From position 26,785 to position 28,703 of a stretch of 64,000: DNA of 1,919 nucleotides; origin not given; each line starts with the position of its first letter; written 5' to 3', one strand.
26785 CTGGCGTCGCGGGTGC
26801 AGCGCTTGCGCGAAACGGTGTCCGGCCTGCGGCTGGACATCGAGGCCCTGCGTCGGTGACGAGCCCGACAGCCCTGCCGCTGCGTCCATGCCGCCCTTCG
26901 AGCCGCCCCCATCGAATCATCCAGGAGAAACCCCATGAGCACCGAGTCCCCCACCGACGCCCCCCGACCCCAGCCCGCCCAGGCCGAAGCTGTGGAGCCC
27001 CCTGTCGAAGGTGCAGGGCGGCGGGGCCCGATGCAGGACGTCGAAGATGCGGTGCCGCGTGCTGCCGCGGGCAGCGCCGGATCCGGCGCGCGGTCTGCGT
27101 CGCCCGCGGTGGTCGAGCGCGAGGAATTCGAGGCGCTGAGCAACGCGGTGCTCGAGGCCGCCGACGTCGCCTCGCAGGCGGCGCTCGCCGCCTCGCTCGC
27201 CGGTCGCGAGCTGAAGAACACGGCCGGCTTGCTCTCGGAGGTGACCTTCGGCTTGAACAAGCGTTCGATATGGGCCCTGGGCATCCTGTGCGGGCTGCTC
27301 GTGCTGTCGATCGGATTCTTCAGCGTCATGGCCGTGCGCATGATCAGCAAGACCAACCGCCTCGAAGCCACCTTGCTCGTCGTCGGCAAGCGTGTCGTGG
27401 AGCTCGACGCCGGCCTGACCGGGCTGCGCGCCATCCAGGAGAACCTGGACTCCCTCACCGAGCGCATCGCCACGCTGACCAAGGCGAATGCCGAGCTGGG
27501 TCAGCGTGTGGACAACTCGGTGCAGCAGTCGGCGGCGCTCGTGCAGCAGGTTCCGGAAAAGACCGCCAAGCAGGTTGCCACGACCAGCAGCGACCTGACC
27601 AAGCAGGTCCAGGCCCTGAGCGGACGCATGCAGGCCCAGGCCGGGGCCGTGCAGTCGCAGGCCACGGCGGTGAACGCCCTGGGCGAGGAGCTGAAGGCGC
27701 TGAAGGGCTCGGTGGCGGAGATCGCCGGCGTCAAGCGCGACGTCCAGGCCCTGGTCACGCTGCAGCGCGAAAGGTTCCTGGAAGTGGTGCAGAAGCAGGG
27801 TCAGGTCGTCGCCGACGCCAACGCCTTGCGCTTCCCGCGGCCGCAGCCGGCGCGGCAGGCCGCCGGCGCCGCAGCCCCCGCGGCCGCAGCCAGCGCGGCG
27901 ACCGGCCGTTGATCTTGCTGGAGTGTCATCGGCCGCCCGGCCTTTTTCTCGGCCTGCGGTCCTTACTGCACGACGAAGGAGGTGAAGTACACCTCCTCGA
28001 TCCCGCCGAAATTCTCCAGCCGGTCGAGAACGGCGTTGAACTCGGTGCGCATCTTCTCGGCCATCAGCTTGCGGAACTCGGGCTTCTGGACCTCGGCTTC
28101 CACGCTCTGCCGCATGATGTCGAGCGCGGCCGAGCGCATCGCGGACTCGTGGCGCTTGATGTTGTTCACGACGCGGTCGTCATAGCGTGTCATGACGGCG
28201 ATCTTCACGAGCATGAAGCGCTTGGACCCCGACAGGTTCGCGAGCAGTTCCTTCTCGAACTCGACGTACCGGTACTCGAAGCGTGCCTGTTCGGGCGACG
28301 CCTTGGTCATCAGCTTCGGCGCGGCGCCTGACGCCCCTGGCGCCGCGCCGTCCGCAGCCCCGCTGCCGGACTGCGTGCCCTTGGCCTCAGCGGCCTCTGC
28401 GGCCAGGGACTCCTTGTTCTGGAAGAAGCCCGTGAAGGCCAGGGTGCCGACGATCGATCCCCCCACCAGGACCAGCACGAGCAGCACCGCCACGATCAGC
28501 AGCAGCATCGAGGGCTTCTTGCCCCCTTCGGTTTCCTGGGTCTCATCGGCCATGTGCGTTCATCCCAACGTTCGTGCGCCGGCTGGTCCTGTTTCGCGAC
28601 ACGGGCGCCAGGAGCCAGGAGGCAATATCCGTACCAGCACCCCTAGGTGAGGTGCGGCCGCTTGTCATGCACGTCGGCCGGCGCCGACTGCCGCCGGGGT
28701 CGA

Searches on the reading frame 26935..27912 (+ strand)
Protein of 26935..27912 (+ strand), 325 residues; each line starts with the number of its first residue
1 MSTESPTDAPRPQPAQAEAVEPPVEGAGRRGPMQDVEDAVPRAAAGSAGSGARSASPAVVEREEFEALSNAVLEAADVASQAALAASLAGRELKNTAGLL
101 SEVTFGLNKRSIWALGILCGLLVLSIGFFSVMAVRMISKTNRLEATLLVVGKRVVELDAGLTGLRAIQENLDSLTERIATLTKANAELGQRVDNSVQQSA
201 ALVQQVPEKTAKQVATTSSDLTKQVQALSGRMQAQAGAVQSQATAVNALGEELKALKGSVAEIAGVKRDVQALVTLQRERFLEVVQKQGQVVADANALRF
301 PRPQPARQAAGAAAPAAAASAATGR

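Call 3: search_protein_families(library=pfam, proteins=[window:26935-27912:+], max_evalue=1)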
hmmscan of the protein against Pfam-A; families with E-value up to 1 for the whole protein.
window:26935-27912:+ (325 aa): 33 families (the best 25 are shown)
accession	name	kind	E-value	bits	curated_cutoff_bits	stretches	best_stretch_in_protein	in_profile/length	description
PF12081.13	GldM_1st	-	0.00012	22.5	25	1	172-250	11-88/194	GldM N-terminal domain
PF11083.13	Relaxase_C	-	0.0082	16.8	30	1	164-251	35-121/125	C-terminal helical hairpin domain from relaxase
PF07889.17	DUF1664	-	0.016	15.7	34.6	1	208-275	44-111/124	Protein of unknown function (DUF1664)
PF16740.10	SKA2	-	0.02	15.1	30.1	1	163-219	46-100/110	Spindle and kinetochore-associated protein 2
PF13874.11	Nup54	-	0.023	15.2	30.5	1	226-289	32-96/140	Nucleoporin complex subunit 54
PF01442.23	Apolipoprotein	-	0.024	14.8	90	1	167-245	108-187/190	Apolipoprotein A1/A4/E domain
PF16454.10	PI3K_P85_iSH2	-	0.026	14.6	31.5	0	166-202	85-121/161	Phosphatidylinositol 3-kinase regulatory subunit P85 inter-SH2 domain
PF15960.10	DUF4763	-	0.03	14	30.1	1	143-287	29-170/236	Domain of unknown function (DUF4763)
PF14523.12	Syntaxin_2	-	0.039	14.4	26.5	1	166-230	4-65/134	Syntaxin-like protein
PF00170.26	bZIP_1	-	0.05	14.1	27.6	1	168-205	25-62/64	bZIP transcription factor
PF25764.1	KIF21A_4th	-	0.056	13.5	33.1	1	167-269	59-153/183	KIF21A-like domain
PF00038.26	Filament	-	0.064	13.3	40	1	165-274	7-116/313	Intermediate filament protein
PF06419.17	COG6_N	-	0.069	13.7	27.4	1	163-207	34-78/114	Conserved oligomeric complex COG6, N-terminal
PF01519.22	DUF16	-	0.07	14.1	40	1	163-227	35-94/104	Protein of unknown function DUF16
PF10046.14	BLOC1_2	-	0.085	13.7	33.4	0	196-264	18-85/96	Biogenesis of lysosome-related organelles complex-1 subunit 2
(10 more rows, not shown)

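Call 54: search_protein_families(library=ncbifam, proteins=[window:26935-27912:+], max_evalue=0.01)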
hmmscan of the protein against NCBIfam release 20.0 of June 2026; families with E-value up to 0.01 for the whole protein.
window:26935-27912:+ (325 aa): 7 families
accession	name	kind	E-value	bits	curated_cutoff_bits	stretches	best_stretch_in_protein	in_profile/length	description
NF045487.1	ASRP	equivalog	2.3e-05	23.2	300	1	136-273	116-254/593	archaea-specific SMC-related protein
TIGR02168.1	SMC_prok_B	equivalog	0.00078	17.3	567.35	1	156-287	254-387/1181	chromosome segregation protein SMC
TIGR03752.1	conj_TIGR03752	hypoth_equivalog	0.0027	17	241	1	164-252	61-160/471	TIGR03752 family integrating conjugative element protein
TIGR02169.1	SMC_prok_A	equivalog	0.0027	15.5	729.4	1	163-293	239-379/1165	chromosome segregation protein SMC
NF040788.1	S-lay_SlaB_Mtsph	equivalog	0.0039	16.2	700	0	209-265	308-364/416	S-layer protein SlaB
TIGR00293.1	TIGR00293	equivalog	0.0049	17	53.9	0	152-209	69-126/129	prefoldin subunit alpha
TIGR04523.1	Mplasa_alph_rch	subfamily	0.0081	14.1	270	1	152-258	194-295/745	helix-rich protein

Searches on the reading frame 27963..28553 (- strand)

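Call 3: search_protein_families(library=pfam, proteins=[window:27963-28553:-], max_evalue=1)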
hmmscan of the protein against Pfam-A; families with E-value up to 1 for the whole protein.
window:27963-28553:- (196 aa): 2 families
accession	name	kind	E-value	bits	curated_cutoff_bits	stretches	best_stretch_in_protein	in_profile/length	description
PF03748.19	FliL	-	3.1e-15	57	24.6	1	96-196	1-103/103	Flagellar basal body-associated protein FliL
PF07223.17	DUF1421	-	0.071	13.4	22.8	0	171-181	33-43/45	UBA-like domain (DUF1421)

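Call 54: search_protein_families(library=ncbifam, proteins=[window:27963-28553:-], max_evalue=0.01)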
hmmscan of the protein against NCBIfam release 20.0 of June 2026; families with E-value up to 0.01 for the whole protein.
window:27963-28553:- (196 aa): 4 families
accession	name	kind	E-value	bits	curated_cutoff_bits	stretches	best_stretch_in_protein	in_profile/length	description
NF004285.1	PRK05696.1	equivalog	2.3e-11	43.7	179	1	1-196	1-171/171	flagellar basal body-associated protein FliL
NF006283.1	PRK08455.1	equivalog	5.7e-10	39.1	187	1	1-196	1-182/182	flagellar basal body-associated protein FliL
NF005435.1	PRK07021.1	equivalog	3.4e-06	27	131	1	109-196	71-157/157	flagellar basal body-associated protein FliL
NF005826.1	PRK07718.1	equivalog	0.0011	18.9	140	1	101-196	54-143/143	flagellar basal body-associated protein FliL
